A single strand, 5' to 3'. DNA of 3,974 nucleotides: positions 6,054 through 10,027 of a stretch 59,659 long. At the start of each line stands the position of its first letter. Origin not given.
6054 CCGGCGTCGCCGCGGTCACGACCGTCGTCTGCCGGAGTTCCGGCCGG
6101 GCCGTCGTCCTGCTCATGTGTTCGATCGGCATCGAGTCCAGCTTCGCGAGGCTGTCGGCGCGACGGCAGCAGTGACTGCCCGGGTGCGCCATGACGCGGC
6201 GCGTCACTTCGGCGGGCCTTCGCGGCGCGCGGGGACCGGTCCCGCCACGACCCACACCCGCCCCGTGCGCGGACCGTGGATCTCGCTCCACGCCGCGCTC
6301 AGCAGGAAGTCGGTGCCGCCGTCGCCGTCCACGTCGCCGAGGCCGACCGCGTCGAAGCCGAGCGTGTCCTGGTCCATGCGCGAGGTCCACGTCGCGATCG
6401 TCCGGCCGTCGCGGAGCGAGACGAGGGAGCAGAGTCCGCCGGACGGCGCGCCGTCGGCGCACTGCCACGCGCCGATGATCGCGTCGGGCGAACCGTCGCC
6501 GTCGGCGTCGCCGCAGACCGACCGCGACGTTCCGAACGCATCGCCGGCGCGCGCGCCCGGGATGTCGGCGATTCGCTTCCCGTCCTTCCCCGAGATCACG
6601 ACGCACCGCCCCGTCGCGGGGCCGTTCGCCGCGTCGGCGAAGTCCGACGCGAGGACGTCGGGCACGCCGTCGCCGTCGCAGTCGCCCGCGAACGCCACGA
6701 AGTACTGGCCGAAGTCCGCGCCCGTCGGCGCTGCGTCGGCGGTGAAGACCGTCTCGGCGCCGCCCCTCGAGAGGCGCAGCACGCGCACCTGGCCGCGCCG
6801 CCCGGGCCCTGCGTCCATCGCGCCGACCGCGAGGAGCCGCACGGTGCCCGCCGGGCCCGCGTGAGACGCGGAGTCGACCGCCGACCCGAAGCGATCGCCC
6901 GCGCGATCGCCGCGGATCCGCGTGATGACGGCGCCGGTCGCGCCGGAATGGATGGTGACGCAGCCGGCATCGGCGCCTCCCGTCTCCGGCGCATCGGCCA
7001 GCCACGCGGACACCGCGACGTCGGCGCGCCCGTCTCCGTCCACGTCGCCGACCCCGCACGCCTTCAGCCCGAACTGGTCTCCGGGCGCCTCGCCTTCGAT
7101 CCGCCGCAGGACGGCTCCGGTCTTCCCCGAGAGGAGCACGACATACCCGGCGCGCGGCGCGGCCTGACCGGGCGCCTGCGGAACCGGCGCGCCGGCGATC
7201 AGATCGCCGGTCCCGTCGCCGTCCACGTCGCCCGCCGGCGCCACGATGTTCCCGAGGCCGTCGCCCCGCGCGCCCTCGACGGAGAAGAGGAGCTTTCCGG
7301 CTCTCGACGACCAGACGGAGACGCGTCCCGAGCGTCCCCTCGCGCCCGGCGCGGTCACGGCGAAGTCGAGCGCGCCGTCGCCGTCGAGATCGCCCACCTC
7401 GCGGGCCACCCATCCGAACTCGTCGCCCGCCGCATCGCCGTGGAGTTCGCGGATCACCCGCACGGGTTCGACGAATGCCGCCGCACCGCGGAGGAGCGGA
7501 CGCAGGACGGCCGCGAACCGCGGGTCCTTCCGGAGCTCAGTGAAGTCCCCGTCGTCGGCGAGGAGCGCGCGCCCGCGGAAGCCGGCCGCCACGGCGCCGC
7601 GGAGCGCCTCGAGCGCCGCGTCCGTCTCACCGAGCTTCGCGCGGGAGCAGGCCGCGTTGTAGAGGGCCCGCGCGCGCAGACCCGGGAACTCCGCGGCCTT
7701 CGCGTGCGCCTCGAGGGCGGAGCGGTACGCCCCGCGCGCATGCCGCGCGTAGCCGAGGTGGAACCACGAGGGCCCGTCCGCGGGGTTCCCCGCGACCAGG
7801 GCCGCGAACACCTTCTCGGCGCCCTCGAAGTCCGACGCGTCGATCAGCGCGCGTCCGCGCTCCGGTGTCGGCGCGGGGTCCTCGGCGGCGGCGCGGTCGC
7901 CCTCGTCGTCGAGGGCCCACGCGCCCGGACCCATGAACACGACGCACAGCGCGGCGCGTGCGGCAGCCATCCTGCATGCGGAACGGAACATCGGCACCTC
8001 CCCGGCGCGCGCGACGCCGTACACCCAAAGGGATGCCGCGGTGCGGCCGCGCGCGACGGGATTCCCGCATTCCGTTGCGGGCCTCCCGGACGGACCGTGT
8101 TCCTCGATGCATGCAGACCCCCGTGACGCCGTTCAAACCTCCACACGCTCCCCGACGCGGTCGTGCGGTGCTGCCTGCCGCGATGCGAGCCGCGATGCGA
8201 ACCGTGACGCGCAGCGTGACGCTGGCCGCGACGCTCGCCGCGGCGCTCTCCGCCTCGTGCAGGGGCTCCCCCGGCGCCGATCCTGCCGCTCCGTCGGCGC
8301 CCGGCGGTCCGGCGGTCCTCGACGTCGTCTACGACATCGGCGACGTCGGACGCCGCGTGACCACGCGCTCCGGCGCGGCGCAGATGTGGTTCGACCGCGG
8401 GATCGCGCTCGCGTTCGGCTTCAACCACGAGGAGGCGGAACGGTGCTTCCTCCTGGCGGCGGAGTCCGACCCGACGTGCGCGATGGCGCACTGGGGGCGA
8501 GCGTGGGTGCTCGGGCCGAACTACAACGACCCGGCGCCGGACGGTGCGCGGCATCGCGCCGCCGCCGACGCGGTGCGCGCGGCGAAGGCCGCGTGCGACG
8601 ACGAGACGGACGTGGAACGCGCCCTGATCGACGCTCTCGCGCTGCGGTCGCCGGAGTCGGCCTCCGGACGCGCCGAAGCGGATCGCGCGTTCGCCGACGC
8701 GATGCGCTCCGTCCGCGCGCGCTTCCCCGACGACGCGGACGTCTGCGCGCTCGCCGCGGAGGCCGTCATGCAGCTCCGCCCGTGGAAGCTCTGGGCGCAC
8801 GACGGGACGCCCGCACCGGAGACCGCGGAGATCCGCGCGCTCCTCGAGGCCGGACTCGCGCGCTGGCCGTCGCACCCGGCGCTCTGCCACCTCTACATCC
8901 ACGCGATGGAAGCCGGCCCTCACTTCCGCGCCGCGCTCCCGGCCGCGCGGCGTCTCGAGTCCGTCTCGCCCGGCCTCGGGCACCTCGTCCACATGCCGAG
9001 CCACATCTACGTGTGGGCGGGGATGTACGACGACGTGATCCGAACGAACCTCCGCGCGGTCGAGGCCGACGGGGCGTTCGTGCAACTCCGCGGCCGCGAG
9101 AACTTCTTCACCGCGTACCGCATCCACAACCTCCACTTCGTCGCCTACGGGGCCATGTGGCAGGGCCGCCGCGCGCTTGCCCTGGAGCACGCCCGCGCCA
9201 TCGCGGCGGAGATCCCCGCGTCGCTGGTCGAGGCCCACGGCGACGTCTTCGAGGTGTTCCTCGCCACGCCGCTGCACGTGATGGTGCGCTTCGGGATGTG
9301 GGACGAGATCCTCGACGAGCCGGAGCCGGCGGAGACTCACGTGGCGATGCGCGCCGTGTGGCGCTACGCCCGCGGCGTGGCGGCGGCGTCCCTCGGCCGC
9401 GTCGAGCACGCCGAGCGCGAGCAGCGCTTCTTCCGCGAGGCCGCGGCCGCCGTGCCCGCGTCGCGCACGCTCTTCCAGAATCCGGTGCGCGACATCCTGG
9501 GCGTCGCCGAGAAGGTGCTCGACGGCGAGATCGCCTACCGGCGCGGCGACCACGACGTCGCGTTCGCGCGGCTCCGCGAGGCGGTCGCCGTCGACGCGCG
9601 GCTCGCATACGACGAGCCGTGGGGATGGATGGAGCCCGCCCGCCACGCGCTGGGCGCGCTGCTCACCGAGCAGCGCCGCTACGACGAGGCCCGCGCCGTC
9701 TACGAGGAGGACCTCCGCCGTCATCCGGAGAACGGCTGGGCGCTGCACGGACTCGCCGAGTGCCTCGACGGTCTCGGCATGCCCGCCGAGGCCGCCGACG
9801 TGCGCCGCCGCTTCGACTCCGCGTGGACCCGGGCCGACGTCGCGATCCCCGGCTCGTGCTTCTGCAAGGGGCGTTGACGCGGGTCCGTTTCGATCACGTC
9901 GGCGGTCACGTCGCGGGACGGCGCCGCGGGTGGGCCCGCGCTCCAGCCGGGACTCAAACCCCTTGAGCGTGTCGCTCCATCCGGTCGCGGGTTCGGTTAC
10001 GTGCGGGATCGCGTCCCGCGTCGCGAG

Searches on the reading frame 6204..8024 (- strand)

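Call 74: search_protein_families(library=pfam, proteins=[window:6204-8024:-], max_evalue=0.0001)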
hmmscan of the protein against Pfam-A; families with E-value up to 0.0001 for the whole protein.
window:6204-8024:- (606 aa): 2 families
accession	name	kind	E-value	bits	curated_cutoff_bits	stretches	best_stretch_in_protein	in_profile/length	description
PF01839.29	FG-GAP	-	1.4e-21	76.4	22.1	1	210-238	7-37/37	FG-GAP repeat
PF13517.12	FG-GAP_3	-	1.1e-14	55.2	26.9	1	212-276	1-60/61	FG-GAP-like repeat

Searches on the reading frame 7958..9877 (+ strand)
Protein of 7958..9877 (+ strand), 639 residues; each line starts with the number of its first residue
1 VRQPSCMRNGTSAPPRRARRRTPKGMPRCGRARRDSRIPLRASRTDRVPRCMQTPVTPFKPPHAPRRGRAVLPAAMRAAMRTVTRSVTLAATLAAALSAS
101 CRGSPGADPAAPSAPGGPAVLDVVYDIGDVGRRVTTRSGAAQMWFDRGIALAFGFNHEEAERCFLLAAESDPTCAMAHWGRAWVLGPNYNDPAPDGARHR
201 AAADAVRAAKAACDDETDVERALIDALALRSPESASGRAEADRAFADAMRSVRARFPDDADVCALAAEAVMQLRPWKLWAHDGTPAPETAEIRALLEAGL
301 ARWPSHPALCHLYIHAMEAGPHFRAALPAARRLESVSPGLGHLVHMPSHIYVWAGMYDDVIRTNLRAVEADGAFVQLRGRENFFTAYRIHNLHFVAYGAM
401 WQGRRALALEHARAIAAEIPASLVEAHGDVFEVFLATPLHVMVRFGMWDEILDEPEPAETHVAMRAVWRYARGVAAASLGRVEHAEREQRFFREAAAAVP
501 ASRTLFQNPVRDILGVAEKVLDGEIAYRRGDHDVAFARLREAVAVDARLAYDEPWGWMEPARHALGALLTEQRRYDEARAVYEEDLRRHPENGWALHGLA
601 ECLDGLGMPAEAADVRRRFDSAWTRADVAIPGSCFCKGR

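Call 74: search_protein_families(library=pfam, proteins=[window:7958-9877:+], max_evalue=0.0001)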
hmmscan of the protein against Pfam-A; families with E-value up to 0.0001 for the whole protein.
window:7958-9877:+ (639 aa): 4 families
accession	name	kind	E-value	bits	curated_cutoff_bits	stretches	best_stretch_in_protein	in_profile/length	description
PF07719.23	TPR_2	-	5.7e-08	32.7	27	0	563-592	5-34/34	Tetratricopeptide repeat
PF13424.12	TPR_12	-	3.5e-07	30.8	30.1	1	523-584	10-70/77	Tetratricopeptide repeat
PF14559.12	TPR_19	-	3.8e-06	27.6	25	1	569-613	1-45/68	Tetratricopeptide repeat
PF00515.34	TPR_1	-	2.3e-05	24.4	27.8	0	564-584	6-26/34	Tetratricopeptide repeat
